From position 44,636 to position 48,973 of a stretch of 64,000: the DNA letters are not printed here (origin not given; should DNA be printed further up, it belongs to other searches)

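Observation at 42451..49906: Tightly coupled three-gene operon: MTase-like protein, nuclease-helicase-MTase fusion, and an unknown four-TM protein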

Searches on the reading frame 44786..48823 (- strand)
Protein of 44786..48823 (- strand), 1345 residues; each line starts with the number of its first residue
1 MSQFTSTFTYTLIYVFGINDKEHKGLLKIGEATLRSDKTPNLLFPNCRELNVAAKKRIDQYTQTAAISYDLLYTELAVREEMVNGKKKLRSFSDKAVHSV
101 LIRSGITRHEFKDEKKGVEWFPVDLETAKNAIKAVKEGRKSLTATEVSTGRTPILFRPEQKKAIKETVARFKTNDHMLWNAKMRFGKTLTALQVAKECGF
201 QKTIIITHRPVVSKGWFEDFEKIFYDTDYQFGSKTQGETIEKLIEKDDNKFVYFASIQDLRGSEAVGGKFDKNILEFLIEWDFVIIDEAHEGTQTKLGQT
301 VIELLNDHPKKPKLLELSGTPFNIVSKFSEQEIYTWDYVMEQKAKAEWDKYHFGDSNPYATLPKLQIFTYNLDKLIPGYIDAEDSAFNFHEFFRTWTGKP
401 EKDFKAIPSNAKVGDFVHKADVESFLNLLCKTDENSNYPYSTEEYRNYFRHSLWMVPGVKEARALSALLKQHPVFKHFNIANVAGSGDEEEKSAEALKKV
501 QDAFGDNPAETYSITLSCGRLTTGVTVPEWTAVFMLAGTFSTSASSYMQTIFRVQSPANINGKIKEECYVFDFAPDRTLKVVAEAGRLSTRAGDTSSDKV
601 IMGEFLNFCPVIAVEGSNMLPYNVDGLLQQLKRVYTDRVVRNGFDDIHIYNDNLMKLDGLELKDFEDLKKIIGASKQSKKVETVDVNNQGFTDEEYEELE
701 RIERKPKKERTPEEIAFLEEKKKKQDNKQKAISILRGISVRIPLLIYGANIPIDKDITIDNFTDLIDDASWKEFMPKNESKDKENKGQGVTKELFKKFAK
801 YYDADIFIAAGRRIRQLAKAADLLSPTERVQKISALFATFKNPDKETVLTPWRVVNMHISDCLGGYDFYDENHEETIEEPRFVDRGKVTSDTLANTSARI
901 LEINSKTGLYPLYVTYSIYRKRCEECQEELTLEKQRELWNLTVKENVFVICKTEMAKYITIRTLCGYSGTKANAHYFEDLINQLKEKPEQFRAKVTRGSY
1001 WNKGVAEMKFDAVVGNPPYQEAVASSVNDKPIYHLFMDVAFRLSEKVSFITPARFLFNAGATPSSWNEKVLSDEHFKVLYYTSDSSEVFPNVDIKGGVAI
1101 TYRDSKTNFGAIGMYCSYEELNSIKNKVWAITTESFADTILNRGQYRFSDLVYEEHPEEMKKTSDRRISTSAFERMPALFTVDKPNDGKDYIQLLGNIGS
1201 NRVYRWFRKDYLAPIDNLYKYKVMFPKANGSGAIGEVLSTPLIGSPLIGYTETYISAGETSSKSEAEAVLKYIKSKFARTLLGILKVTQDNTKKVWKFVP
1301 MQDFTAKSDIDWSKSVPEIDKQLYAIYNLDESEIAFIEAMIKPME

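Call 5: search_protein_families(library=pfam, proteins=[window:44786-48823:-], max_evalue=0.01)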
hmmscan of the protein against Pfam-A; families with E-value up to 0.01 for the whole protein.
window:44786-48823:- (1345 aa): 3 families
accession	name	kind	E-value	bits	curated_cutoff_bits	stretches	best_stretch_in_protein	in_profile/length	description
PF07669.17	Eco57I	-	1e-25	91.2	25.3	1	945-1089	1-171/171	Eco57I restriction-modification methylase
PF04851.21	ResIII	-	3.6e-17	63.2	22.5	1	156-322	4-163/164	Type III restriction enzyme, res subunit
PF00270.35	DEAD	-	2.4e-06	27.8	26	1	158-322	2-161/167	DEAD/DEAH box helicase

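Call 6: search_protein_families(library=padloc, proteins=[window:44786-48823:-], max_evalue=0.01)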
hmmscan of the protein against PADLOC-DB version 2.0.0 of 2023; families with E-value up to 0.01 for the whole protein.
window:44786-48823:- (1345 aa): 3 families
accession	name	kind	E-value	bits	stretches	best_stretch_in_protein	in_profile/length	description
PDLC03626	REase_MTase_IIG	-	1.8e-44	149.8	3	1004-1344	1006-1359/1359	Type IIG restriction enzyme-methyltransferase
PDLC03375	MTase_II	-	2e-37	127.4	2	1219-1344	220-348/348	Type II methyltransferase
PDLC03338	MTase_II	-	0.0013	15.5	1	1008-1064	244-311/604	Type II methyltransferase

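Call 7: search_protein_families(library=ncbifam, proteins=[window:44786-48823:-], max_evalue=0.01)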
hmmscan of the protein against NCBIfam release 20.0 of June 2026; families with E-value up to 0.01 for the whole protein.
window:44786-48823:- (1345 aa): 0 families

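Call 10: search_solved_structures(query=window:44786-48823:-, max_evalue=0.01)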
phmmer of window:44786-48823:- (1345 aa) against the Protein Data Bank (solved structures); distinct sequences matched with E-value up to 0.01: 0.

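Call 18: find_homologous_proteins(query=window:44786-48823:-)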
Query window:44786-48823:- (1345 aa): 8000 proteins with E <= 0.001 among 8000 candidates; the best 120 are listed.
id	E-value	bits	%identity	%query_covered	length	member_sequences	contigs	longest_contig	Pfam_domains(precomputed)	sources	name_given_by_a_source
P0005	0.0e+0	3081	100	100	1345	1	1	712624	PF00270.36,PF07669.18,PF04851.22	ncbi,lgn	-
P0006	0.0e+0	3004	97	100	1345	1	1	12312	PF00270.36,PF07669.18,PF04851.22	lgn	-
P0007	0.0e+0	2991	97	100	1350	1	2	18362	PF00270.36,PF07669.18,PF04851.22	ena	-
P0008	0.0e+0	2835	92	100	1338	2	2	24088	PF00270.36,PF07669.18,PF04851.22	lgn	-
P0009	0.0e+0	2644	86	100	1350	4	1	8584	PF00270.36,PF07669.18,PF04851.22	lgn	-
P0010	0.0e+0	2621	85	100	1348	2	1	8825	PF00270.36,PF07669.18,PF04851.22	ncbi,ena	-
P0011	0.0e+0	2610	85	100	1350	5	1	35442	PF00270.36,PF07669.18,PF04851.22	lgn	-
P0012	0.0e+0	2444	80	100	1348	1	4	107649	PF00270.36,PF07669.18,PF04851.22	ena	-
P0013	0.0e+0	2422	80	100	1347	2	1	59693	PF00270.36,PF07669.18,PF04851.22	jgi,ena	-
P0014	0.0e+0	2395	82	99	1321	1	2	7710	PF00270.36,PF07669.18,PF04851.22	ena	-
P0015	0.0e+0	2353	77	100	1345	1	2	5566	PF07669.18,PF04851.22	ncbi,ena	-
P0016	0.0e+0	2303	74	100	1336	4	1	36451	PF00270.36,PF07669.18,PF04851.22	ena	-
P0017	0.0e+0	2250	73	100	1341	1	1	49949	PF00270.36,PF07669.18,PF04851.22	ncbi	-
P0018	0.0e+0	2246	73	100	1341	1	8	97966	PF00270.36,PF07669.18,PF04851.22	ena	-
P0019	0.0e+0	2243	73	100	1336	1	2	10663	PF00270.36,PF07669.18,PF04851.22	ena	-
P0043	0.0e+0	2118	69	100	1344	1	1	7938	PF07669.18,PF04851.22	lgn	-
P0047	0.0e+0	2092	68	100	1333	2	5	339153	PF10544.16,PF00270.36,PF07669.18,PF04851.22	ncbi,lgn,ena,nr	ncbi:Eco57I restriction-modification methylase domain-containing protein [bacterium]|nr:Eco57I restr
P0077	0.0e+0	2044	66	100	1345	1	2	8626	PF00270.36,PF07669.18,PF04851.22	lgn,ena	-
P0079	0.0e+0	2036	67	100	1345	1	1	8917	PF00270.36,PF07669.18,PF04851.22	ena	-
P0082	0.0e+0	2032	67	100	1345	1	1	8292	PF00270.36,PF07669.18,PF04851.22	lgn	-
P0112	0.0e+0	1990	65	100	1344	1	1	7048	PF07669.18,PF04851.22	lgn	-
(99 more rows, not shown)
